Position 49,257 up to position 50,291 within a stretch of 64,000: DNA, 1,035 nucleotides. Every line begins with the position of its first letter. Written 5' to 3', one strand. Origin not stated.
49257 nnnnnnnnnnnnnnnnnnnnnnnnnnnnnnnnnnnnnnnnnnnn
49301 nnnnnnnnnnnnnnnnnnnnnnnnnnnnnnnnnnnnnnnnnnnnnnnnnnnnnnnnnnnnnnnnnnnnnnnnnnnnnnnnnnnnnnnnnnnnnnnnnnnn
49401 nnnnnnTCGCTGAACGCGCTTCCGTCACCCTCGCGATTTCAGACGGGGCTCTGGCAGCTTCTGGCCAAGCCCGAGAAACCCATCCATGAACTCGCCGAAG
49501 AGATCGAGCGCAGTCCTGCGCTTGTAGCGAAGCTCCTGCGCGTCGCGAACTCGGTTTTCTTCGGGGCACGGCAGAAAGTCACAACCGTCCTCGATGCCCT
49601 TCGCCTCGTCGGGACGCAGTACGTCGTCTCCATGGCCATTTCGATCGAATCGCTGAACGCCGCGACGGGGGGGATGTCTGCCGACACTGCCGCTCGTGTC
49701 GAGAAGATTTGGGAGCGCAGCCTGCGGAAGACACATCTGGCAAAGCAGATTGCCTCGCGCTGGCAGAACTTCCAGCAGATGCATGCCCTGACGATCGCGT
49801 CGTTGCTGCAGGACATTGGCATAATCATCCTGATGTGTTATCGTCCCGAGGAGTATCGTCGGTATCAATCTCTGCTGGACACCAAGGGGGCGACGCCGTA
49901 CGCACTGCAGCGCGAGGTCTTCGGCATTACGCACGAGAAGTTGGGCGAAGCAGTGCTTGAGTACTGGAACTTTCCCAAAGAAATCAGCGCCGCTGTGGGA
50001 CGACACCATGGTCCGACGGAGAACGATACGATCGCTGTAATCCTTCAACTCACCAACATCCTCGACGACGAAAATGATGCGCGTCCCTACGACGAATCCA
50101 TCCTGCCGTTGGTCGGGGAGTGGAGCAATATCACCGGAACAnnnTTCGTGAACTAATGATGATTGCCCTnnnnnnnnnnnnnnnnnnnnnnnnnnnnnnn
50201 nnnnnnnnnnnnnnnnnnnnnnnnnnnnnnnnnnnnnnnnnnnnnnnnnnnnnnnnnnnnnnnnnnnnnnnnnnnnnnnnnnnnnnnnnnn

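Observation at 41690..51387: Six-gene signalling cluster beside the polysaccharide locus: two kinases, NarL-type RR, REC-PAS, REC-HDOD and REC-degenerate-HD-GYP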

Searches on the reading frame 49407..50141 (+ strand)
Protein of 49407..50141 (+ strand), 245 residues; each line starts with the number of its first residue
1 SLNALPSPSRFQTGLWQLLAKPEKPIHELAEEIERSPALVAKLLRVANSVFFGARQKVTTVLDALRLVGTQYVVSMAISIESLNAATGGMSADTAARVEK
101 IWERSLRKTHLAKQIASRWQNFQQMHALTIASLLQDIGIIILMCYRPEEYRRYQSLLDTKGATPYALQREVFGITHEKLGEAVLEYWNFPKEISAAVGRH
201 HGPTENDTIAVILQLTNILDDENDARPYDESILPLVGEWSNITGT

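Call 86: search_solved_structures(query=window:49407-50141:+, max_evalue=0.01, show_alignments=2)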
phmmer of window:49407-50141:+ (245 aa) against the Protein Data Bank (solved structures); distinct sequences matched with E-value up to 0.01: 8.
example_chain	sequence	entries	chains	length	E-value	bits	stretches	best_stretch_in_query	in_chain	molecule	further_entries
3ljx_A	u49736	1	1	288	3.5e-19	72.4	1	3-193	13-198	MmoQ Response regulator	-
3p3q_A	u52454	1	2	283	5.9e-19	71.7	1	3-193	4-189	MmoQ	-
3hc1_A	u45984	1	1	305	3.6e-12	49.5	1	19-202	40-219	uncharacterized HDOD domain protein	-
3mem_A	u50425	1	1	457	5.6e-10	42.3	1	15-204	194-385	Putative signal transduction protein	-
9qzk_A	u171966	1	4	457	2e-09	40.5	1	15-212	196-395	HDOD domain-containing protein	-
3m1t_A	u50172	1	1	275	5.9e-09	39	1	15-203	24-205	Putative phosphohydrolase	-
1vqr_A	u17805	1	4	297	9.6e-07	31.8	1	28-193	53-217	hypothetical protein Cj0248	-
3i7a_A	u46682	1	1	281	6.5e-06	29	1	13-199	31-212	Putative metal-dependent phosphohydrolase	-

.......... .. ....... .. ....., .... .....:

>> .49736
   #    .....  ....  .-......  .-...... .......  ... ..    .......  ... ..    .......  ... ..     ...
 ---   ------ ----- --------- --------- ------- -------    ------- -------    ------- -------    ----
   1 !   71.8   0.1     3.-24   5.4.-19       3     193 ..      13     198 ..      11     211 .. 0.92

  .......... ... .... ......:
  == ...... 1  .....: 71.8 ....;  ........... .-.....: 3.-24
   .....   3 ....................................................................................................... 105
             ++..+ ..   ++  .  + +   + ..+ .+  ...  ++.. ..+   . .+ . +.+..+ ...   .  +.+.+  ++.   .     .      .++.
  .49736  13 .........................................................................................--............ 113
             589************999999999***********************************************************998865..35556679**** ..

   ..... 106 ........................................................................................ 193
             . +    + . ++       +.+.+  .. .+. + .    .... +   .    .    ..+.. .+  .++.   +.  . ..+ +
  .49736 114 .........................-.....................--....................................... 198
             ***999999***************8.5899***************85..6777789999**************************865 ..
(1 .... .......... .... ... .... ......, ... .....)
